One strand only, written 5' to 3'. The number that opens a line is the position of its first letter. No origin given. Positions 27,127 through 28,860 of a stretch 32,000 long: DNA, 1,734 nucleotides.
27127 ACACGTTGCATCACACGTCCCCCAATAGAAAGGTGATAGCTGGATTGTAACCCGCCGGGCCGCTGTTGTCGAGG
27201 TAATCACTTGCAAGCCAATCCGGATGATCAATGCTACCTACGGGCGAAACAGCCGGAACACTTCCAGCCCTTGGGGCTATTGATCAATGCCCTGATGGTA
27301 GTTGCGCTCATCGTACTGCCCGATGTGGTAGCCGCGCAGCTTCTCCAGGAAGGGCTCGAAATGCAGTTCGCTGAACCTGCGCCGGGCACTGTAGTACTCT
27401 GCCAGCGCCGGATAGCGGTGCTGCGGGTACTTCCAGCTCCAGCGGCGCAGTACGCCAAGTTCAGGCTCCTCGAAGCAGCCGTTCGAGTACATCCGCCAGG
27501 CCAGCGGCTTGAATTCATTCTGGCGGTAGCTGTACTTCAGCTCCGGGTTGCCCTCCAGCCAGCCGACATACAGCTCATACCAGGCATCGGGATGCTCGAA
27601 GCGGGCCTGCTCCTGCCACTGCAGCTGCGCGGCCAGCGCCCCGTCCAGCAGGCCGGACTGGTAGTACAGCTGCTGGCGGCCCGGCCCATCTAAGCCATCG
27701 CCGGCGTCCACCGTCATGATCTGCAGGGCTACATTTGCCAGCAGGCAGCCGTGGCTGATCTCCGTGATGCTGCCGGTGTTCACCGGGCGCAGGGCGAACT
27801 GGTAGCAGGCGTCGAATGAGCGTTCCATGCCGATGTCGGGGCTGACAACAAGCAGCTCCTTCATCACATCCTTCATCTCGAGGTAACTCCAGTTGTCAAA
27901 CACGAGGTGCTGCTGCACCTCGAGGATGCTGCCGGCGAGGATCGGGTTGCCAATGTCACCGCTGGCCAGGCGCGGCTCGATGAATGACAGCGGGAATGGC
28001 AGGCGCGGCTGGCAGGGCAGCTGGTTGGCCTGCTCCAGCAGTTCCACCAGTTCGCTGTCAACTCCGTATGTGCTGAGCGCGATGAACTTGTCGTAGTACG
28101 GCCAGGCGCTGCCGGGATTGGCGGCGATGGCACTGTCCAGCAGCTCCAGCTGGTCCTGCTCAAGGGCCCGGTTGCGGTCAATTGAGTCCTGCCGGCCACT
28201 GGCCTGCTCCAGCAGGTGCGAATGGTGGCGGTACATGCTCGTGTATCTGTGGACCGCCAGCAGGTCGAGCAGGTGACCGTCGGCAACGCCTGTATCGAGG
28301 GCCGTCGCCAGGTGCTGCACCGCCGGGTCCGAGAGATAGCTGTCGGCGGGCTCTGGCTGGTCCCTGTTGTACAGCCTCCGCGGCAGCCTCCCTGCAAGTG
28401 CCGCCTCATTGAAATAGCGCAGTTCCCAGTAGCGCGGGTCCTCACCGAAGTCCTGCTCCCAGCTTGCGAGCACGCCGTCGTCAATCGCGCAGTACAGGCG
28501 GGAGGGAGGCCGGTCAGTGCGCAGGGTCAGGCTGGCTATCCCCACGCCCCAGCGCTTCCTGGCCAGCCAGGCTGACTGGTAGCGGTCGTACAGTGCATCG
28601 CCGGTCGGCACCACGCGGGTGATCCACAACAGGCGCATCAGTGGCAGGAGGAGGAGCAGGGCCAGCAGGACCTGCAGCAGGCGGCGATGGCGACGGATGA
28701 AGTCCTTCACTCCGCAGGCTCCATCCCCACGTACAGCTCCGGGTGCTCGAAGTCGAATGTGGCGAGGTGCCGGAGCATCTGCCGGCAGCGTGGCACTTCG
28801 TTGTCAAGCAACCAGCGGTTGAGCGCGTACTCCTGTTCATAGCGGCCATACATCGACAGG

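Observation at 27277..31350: Three tandem, translationally coupled paralogs of an unrecognised membrane-anchored helical protein, flanked on both sides by family-C lipoprotein genes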

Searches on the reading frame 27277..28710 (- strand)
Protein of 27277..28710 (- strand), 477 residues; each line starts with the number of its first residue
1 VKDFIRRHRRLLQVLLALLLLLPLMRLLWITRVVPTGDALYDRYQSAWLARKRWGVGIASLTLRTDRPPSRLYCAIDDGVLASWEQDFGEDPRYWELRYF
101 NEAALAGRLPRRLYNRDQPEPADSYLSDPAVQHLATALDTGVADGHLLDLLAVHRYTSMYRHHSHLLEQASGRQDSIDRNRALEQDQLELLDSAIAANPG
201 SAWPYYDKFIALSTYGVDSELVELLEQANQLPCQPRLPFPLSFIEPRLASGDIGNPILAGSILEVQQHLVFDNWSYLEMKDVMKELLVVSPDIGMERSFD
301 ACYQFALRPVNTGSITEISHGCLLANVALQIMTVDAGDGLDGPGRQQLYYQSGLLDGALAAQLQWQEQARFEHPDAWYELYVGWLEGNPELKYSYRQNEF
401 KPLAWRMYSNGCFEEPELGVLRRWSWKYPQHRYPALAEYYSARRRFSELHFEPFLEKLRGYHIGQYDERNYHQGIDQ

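Call 6: search_protein_families(library=pfam, proteins=[window:27277-28710:-], max_evalue=1)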
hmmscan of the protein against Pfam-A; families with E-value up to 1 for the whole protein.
window:27277-28710:- (477 aa): 0 families

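Call 10: search_protein_families(library=ncbifam, proteins=[window:27277-28710:-], max_evalue=1)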
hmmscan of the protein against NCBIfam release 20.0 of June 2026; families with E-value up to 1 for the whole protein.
window:27277-28710:- (477 aa): 0 families

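Call 48: find_related_loci(query=A5, collection=metagenome_contigs, flank=10000)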
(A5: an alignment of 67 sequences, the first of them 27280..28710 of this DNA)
Query A5 (477 aa) in metagenome_contigs; peptide patterns used: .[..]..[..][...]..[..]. (x = any residue, [..] = any of these).
32 stretches matched a pattern; 25 encode a relative of the query (tblastn E <= 1e-3); 25 distinct loci.
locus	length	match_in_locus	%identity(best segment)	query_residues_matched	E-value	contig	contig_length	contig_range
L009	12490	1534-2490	33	34-358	6e-27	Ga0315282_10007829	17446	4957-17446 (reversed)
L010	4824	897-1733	31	6-284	6e-25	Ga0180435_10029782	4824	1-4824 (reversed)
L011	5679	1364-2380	27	12-367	1e-24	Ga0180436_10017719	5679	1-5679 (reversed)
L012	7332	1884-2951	28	34-371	2e-19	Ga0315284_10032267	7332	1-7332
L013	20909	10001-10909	29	31-345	1e-19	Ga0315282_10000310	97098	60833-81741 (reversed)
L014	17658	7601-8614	27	23-368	2e-16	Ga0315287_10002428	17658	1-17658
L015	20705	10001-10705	30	32-288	2e-15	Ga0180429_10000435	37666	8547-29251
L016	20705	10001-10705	30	32-288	2e-15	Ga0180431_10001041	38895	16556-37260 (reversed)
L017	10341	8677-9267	32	36-251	1e-14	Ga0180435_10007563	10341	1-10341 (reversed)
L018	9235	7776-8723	26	14-323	2e-14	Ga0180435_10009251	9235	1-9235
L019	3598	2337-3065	28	34-288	2e-14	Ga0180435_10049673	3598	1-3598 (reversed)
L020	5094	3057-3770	27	34-284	2e-14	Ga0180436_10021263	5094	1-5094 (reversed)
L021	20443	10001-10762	31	12-294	4e-20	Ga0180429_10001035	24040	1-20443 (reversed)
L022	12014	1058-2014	27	34-357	5e-14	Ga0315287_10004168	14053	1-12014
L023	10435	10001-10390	35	14-151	5e-13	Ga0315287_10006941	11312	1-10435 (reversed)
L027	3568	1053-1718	26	35-265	5e-9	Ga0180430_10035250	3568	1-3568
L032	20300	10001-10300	29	30-100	6e-5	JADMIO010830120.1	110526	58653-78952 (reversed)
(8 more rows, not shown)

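Call 52: find_homologous_proteins(query=window:27280-28710:-, max_evalue=0.001)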
Query window:27280-28710:- (477 aa): 8 proteins with E <= 0.001 among 8000 candidates.
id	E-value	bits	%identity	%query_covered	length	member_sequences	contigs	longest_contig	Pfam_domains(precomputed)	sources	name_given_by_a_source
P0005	0.0e+0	1110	100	100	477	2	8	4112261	-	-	-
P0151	5.0e-187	641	63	94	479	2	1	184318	-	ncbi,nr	ncbi:hypothetical protein KDL44_06815 [bacterium]|nr:hypothetical protein [bacterium]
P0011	2.8e-83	299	40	98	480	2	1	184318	-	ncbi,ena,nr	ncbi:hypothetical protein KDL44_06825 [bacterium]|nr:hypothetical protein [bacterium]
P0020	1.1e-13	69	31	56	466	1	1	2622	-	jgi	jgi:hypothetical protein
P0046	1.3e-11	62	28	58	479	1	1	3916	-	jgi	jgi:hypothetical protein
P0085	2.4e-10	58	30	58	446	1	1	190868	-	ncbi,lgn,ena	-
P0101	2.1e-8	52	27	68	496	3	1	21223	-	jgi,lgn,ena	-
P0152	3.5e-7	48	40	18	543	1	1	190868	-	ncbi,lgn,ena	-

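Call 60: predict_structure(alignment_id=A5)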
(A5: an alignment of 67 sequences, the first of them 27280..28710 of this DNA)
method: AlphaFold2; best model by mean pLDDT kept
length: 477 residues; sequences in the alignment: 67
mean_pLDDT: 86.4   pTM: 0.87
mean pLDDT of the five models: 86.4, 85.6, 85.5, 85.3, 84.1
residues with pLDDT >= 90: 320; 70-90: 75; 50-70: 68; < 50: 14
segments of 3 or more residues with pLDDT < 50: 411-414, 416-418
pLDDT, mean of each block of 10 residues (from residue 1): 94 96 87 96 96 65 54 86 98 98 81 66 92 97 96 92 94 97 95 96 95 94 97 93 96 96 87 84 92 93 90 65 94 92 93 93 91 87 67 53 55 51 77 93 93 93 90 60
secondary structure, 60 per line:
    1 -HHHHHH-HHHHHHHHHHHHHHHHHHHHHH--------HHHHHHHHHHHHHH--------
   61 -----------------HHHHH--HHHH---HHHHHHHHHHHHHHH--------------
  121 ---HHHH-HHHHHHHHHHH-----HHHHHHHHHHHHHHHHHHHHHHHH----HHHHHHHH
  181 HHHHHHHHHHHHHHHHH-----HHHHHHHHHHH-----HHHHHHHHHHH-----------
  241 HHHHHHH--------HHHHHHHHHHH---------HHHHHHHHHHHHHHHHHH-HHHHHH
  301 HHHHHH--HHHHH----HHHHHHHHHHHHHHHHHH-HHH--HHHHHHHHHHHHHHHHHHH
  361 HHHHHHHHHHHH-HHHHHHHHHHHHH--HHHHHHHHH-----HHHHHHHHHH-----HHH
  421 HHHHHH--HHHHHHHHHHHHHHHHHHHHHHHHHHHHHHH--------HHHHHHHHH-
elements in order: H2-7 H9-30 H39-52 H78-82 H85-88 H92-106 H124-127 H129-139 H145-168 H173-197 H203-213 H219-229 H241-247 H256-266 H276-293 H295-306 H309-313 H318-335 H342-372 H374-386 H389-397 H403-412 H418-426 H429-459 H468-476
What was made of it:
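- On TPR superfamily: The AF2 model is all-helical (call 60).
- An all-helical AF2 model of D3, pLDDT 86.4, pTM 0.87 (call 60).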

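Call 64: fold_search(model_id=the predicted structure, library=pdb)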
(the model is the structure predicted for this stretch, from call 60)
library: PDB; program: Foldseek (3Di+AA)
matches with E <= 10: 402; with E <= 0.001: 0
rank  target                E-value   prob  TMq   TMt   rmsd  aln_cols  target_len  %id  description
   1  9qhc_B                5.7e-02  0.93  0.19  0.30  19.1       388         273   15  Crystal structure of 8-repeat CTPR protein with eliminated coordination sites (released 2025-10-22)
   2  9qhb                  1.1e-01  0.63  0.15  0.22  18.8       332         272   16  Crystal structure of 16-repeat CTPR protein with eliminated coordination sites (released 2025-10-22)
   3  7ue2_A                1.2e-01  0.66  0.15  0.21  17.2       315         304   17  Crystal structure of designed helical repeat protein RPB_PLP3_R6 bound to PLPx6 peptide (released 2023-03-29)
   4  9qhc_A                1.6e-01  0.60  0.16  0.23  19.6       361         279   15  Crystal structure of 8-repeat CTPR protein with eliminated coordination sites (released 2025-10-22)
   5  5dse_C                2.4e-01  0.35  0.18  0.14  22.5       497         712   13  Crystal Structure of the TTC7B/Hyccin Complex (released 2015-12-02)
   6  6g70_A                3.6e-01  0.16  0.12  0.12  28.3       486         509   12  Structure of murine Prpf39 (released 2019-04-03)
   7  9rtt_Q                3.9e-01  0.21  0.15  0.10  24.9       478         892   11  Activated Elongation Complex with IWS1 and ELOF1 (released 2025-09-03)
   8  5dse_A                4.2e-01  0.25  0.18  0.16  21.7       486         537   13  Crystal Structure of the TTC7B/Hyccin Complex (released 2015-12-02)
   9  9bax_D                4.9e-01  0.21  0.15  0.13  18.7       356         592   13  PI4KA complex bound to C-terminus of EFR3A (released 2024-11-27)
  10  7ado_B                5.3e-01  0.54  0.19  0.30  15.5       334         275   10  Cryo-EM structure of human ER membrane protein complex in lipid nanodiscs (released 2020-12-02)
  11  5jqy_A                6.0e-01  0.72  0.20  0.22  15.6       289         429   15  Aspartyl/Asparaginyl beta-hydroxylase (AspH)oxygenase and TPR domains in complex with manganese, N-oxalylglycine and f (released 2017-05-24)
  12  7e6j_A                6.2e-01  0.66  0.20  0.22  15.5       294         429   15  Aspartyl/Asparaginyl beta-hydroxylase (AspH) H725A in complex with Factor X peptide fragment (39mer-4Ser) (released 2021-06-30)
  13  7ntf_B                6.5e-01  0.23  0.15  0.10  17.9       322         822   11  Cryo-EM structure of unliganded O-GlcNAc transferase (released 2021-11-17)
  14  7r5k_D0               6.5e-01  0.20  0.16  0.07  24.7       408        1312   12  Human nuclear pore complex (constricted) (released 2022-06-22)
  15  7xn7_q                7.0e-01  0.30  0.20  0.12  31.9       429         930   12  RNA polymerase II elongation complex containing Spt4/5, Elf1, Spt6, Spn1 and Paf1C (released 2022-09-07)
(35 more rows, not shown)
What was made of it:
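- On TPR superfamily: Nothing reaches E<=0.001 (call 64).
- Closest known: Generic TPR / consensus-TPR helical-repeat scaffolds. Same: The top Foldseek hits are TPR arrays (call 64).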

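Call 67: search_protein_families(library=padloc, proteins=[window:27277-28710:-], max_evalue=0.1)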
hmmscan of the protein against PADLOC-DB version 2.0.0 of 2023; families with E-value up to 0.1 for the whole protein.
window:27277-28710:- (477 aa): 0 families

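Call 68: search_protein_families(library=phrogs, proteins=[window:27277-28710:-], max_evalue=0.1)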
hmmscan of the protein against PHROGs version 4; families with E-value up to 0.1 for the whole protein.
window:27277-28710:- (477 aa): 0 families

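Call 75: fold_search(model_id=the predicted structure, library=viral)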
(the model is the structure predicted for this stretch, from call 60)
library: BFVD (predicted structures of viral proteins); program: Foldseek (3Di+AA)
matches with E <= 10: 123; with E <= 0.001: 0
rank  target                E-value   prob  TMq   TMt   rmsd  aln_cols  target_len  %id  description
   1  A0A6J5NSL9            1.2e-01  0.77  0.17  0.19  15.5       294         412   12  Glycosyltransferase 2-like [uncultured Caudovirales phage]
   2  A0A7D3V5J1            2.1e-01  0.18  0.12  0.12  29.0       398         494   10  Tetratricopeptide repeat protein [Fadolivirus FV1/VV64]
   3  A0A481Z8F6            2.2e-01  0.75  0.17  0.14  15.0       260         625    9  Glycosyl transferase family 2 [Pithovirus LCPAC302]
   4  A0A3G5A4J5            2.5e-01  0.77  0.17  0.11  18.3       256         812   12  Glycosyltransferase family 2 [Harvfovirus sp.]
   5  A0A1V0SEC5            5.7e-01  0.72  0.20  0.10   9.4       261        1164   10  Glycosyltransferase family 2 [Indivirus ILV1]
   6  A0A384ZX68            6.9e-01  0.89  0.22  0.27  10.2       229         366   15  Putative glycosyl transferase [Dickeya phage vB_DsoM_JA29]
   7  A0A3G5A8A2            6.9e-01  0.33  0.22  0.26  18.9       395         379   11  Uncharacterized protein [Hyperionvirus sp.]
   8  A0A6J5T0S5            9.5e-01  0.60  0.21  0.14   9.1       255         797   11  Glycosyltransferase, DXD sugar-binding motif [uncultured Caudovirales phage]
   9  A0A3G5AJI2            1.1e+00  0.38  0.18  0.18  12.8       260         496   10  Glycosyltransferase [Solivirus sp.]
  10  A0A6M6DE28            1.2e+00  0.10  0.13  0.14  17.1       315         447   11  (no name in the UniProt tables at hand)
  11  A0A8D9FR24            1.2e+00  0.28  0.17  0.20  17.1       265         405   11  Putative mannosyl-3-phosphoglycerate synthase [uncultured marine phage]
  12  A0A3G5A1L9            1.3e+00  0.11  0.16  0.19  21.4       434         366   12  Tetratricopeptide repeat protein [Harvfovirus sp.]
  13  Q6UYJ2                1.3e+00  0.07  0.11  0.13  29.9       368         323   10  Conserved tail assembly protein [Burkholderia phage BcepNazgul]
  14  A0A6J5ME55            1.3e+00  0.44  0.18  0.15  13.8       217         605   12  Glycosyltransferase, DXD sugar-binding motif [uncultured Caudovirales phage]
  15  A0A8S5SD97            1.5e+00  0.51  0.20  0.23  14.3       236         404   14  Tetratricopeptide repeat [Siphoviridae sp. ctnpt50]
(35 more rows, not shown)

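Call 78: search_solved_structures(query=A5, max_evalue=1, show_alignments=2)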
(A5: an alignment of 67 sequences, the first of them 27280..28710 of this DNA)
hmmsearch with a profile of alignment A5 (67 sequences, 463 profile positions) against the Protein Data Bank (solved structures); distinct sequences matched with E-value up to 1: 34.
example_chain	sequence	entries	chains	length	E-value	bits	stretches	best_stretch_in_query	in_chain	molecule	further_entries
3kd7_A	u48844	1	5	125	6.2e-05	25.5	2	172-214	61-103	CTPR390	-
4j8d_A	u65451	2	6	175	0.012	18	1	156-212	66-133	Hsc70-interacting protein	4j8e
8ump_A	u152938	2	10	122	0.047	16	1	173-212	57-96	T33-ml35-redesigned-TPR-domain-fold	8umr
4cgu_A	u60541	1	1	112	0.056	15.8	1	168-214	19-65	TPR REPEAT-CONTAINING PROTEIN ASSOCIATED WITH HSP90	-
2l6j_A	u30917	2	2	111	0.058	15.7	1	169-214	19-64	TPR repeat-containing protein associated with Hsp90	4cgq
2lsu_A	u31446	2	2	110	0.061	15.7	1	170-214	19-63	TPR repeat-containing protein associated with Hsp90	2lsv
4j8f_A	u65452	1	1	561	0.065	15.6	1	158-212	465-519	Heat shock 70 kDa protein 1A/1B, Hsc70-interacting protein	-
9uib_A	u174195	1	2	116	0.076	15.3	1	163-210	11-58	Protein SGT1 homolog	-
1na0_A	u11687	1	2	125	0.079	15.3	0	166-210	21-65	designed protein CTPR3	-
5lfl_A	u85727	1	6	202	0.082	15.2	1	114-213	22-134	Magnetosome protein MamA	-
1ihg_A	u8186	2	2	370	0.087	15.1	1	177-213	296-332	Cyclophilin 40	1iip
2y4t_A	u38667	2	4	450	0.09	15.1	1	169-212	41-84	DNAJ HOMOLOG SUBFAMILY C MEMBER 3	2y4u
6vfi_B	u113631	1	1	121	0.17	14.2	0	173-211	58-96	O43_dn18B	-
3ieg_A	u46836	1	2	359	0.18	14.1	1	171-212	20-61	DnaJ homolog subfamily C member 3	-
4xi0_A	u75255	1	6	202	0.19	14.1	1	113-213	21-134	Magnetosome protein MamA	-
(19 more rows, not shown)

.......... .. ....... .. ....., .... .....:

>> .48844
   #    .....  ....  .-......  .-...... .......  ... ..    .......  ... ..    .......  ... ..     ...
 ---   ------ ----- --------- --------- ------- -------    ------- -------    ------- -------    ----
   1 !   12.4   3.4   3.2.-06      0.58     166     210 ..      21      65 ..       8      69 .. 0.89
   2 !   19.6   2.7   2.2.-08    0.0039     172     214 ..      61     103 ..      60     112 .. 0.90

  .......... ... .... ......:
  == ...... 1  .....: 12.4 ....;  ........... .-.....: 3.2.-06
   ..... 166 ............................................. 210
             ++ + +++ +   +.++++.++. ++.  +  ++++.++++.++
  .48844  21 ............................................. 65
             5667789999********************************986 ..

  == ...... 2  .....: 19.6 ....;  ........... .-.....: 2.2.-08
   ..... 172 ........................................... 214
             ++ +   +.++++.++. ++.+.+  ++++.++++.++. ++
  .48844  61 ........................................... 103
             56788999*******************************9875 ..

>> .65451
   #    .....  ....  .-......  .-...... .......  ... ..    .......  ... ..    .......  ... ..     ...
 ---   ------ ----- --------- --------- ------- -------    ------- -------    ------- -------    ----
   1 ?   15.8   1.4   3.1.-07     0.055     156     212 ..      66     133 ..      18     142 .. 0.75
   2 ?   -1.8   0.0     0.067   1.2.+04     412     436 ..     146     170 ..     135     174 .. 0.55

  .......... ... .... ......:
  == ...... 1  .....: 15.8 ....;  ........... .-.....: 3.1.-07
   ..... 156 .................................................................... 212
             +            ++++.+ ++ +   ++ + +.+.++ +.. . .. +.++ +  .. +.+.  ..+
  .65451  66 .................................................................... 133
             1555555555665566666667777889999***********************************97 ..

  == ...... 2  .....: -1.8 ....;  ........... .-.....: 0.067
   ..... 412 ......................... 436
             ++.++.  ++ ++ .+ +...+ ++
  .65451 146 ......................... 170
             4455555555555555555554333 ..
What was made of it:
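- On TPR superfamily: The family profile matches CTPR390 at E=6e-5 over one repeat (profile positions 166-214, roughly D3 aa 190-235) (call 78).
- Closest known: Generic TPR / consensus-TPR helical-repeat scaffolds. Same: The family profile matches one canonical 34-residue TPR, E=6e-5 (call 78).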

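Call 84: search_protein_families(library=pfam, proteins=[L013:11340-13028:+, L015:7465-9714:+, L017:3800-5377:+, L032:6556-8814:+, L009:2820-6299:-, L009:73-1062:+, L012:55-1401:+, L027:3-617:+, L014:6535-7416:-, L014:9554-10546:+], max_evalue=0.001)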
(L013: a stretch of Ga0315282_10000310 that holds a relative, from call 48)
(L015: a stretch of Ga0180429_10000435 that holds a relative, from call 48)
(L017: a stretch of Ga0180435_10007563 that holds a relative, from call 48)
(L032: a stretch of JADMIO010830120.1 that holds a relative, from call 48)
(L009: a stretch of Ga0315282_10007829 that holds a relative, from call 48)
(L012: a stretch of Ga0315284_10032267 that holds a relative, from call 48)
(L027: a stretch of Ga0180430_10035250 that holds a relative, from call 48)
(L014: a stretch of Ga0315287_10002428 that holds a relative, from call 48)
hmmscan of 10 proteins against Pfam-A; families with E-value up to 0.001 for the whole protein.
L013:11340-13028:+ (562 aa): 0 families

L015:7465-9714:+ (749 aa): 0 families

L017:3800-5377:+ (525 aa): 1 family
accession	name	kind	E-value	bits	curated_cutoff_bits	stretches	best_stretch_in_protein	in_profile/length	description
PF15892.11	BNR_4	-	2.2e-05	24.4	27.3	0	248-302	211-269/272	BNR repeat-containing family member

L032:6556-8814:+ (752 aa): 4 families
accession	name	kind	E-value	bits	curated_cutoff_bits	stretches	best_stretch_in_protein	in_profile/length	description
PF18911.6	PKD_4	-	1e-22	80.4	27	2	319-403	2-81/85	PKD domain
PF00801.26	PKD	-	2.4e-17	63.1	23.5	2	540-615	2-72/80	PKD domain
PF22352.2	K319L-like_PKD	-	2.1e-16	60.1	27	2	559-624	18-84/84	K319L-like, PKD domain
PF21027.3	Sde0182_C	-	6.7e-05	23.8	27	0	557-612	4-55/83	Cellulose-binding protein Sde0182, C-terminal domain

L009:2820-6299:- (1159 aa): 4 families
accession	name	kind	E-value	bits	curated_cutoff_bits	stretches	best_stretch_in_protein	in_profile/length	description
PF13360.13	PQQ_2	-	3e-23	83.1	27.6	2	988-1154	4-183/233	Outer membrane protein assembly factor BamB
PF13570.13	Beta-prop_ACSF4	-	1.5e-18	67.7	133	2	1012-1127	65-174/329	Beta-alanine-activating enzyme, beta-propeller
PF21910.2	GH85_C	-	1.4e-07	32.3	27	0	727-756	13-41/95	GH85 endohexosaminidases, C-terminal domain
PF00041.27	fn3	-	0.0001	22.9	25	0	633-709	2-79/84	Fibronectin type III domain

L009:73-1062:+ (329 aa): 0 families

L012:55-1401:+ (448 aa): 0 families

L027:3-617:+ (204 aa): 0 families

L014:6535-7416:- (293 aa): 0 families

L014:9554-10546:+ (330 aa): 0 families

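Call 94: search_protein_families(library=ncbifam, alignment_id=A5, max_evalue=0.01)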
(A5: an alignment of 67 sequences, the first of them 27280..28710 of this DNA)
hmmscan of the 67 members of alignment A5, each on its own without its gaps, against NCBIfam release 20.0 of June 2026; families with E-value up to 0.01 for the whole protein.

A. member 1, window:27280-28710:- (477 aa): 0 families

B. families by the number of members that match (of 67 scanned): 3 families
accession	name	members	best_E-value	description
TIGR02917.1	PEP_TPR_lipo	1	5.9e-07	XrtA/PEP-CTERM system TPR-repeat protein PrsT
NF040959.1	MamA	1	0.0043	magnetosome protein MamA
NF041522.1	TPR_sll0314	1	0.0057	Sll0314/Alr1548 family TPR repeat-containing protein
